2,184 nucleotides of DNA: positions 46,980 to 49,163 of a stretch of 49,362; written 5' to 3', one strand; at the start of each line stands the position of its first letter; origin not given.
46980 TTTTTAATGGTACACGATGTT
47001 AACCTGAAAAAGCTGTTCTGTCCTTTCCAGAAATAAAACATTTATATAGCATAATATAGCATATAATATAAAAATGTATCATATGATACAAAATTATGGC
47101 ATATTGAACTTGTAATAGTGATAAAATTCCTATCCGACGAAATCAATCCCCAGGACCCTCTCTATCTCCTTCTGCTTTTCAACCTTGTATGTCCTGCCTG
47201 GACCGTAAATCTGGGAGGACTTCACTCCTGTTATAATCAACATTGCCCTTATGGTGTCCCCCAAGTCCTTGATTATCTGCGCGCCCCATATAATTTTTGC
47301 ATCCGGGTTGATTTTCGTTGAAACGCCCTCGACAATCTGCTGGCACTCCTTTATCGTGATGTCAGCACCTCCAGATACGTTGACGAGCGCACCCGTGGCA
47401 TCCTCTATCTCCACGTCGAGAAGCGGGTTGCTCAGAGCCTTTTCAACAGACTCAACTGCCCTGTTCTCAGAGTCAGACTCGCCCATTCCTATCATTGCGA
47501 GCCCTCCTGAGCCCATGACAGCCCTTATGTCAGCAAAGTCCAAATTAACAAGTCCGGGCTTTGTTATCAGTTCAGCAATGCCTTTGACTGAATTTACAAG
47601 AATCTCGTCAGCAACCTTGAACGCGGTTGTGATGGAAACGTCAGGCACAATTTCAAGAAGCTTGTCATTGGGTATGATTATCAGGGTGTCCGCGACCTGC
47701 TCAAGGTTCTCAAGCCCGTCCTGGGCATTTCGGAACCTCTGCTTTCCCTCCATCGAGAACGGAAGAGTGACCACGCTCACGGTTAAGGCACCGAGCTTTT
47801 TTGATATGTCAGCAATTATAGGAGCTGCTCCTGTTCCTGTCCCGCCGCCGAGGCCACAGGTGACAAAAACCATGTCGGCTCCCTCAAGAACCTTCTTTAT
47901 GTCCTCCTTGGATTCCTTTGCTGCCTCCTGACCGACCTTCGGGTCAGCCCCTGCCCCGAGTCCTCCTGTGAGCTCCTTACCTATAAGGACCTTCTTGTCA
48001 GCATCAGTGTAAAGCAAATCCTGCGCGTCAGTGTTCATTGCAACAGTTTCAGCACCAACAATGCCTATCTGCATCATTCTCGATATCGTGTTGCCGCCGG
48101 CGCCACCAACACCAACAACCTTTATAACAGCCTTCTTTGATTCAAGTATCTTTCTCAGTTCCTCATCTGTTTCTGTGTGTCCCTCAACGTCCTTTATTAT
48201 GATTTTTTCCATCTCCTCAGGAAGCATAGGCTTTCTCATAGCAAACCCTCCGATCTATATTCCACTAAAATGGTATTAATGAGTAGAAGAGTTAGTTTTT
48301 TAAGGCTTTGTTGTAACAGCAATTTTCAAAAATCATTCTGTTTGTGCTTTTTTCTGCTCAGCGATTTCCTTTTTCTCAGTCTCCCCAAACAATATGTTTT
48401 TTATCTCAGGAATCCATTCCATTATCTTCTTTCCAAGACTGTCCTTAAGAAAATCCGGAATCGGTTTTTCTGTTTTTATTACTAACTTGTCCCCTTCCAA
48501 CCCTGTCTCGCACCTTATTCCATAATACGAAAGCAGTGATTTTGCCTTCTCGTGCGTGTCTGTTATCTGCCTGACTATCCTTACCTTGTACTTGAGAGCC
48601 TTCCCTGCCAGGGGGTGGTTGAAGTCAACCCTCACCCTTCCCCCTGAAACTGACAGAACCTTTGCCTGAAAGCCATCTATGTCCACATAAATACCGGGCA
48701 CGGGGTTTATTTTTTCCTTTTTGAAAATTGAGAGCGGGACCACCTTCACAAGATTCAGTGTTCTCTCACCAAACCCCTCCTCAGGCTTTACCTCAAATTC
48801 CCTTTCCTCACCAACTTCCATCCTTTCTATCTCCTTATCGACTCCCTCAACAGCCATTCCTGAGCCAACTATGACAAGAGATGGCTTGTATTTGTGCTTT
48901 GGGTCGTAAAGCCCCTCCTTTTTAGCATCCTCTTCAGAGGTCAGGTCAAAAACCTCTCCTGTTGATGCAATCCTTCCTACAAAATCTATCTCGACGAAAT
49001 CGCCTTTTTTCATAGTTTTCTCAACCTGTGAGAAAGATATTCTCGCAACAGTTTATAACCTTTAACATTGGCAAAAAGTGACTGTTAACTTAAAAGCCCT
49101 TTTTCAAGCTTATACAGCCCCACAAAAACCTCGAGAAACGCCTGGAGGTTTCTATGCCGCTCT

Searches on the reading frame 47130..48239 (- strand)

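Call 97: search_protein_families(library=pfam, proteins=[window:47130-48239:-], max_evalue=0.0001)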
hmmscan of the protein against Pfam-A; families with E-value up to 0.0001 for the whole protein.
window:47130-48239:- (369 aa): 2 families
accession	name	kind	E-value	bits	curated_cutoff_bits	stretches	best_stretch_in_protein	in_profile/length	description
PF00091.31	Tubulin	-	4e-50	171.2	33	1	39-198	2-189/190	Tubulin/FtsZ family, GTPase domain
PF12327.13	FtsZ_C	-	8.3e-33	113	27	1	246-340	1-95/95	FtsZ family, C-terminal domain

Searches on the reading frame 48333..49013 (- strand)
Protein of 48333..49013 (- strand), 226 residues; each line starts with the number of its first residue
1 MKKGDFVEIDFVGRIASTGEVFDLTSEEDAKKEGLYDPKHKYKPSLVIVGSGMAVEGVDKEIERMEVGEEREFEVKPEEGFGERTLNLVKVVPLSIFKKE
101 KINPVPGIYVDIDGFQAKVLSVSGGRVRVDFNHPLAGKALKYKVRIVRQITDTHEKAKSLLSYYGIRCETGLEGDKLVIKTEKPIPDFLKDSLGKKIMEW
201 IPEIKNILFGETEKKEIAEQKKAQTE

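Call 97: search_protein_families(library=pfam, proteins=[window:48333-49013:-], max_evalue=0.0001)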
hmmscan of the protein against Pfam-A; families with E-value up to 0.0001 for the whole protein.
window:48333-49013:- (226 aa): 2 families
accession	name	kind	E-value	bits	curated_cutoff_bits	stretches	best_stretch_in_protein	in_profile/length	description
PF22199.2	FKBP26_IF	-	3e-18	65.9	27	1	90-135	1-46/46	FKBP26, IF domain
PF00254.34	FKBP_C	-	2.7e-12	47.3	21.1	1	2-86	6-76/94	FKBP-type peptidyl-prolyl cis-trans isomerase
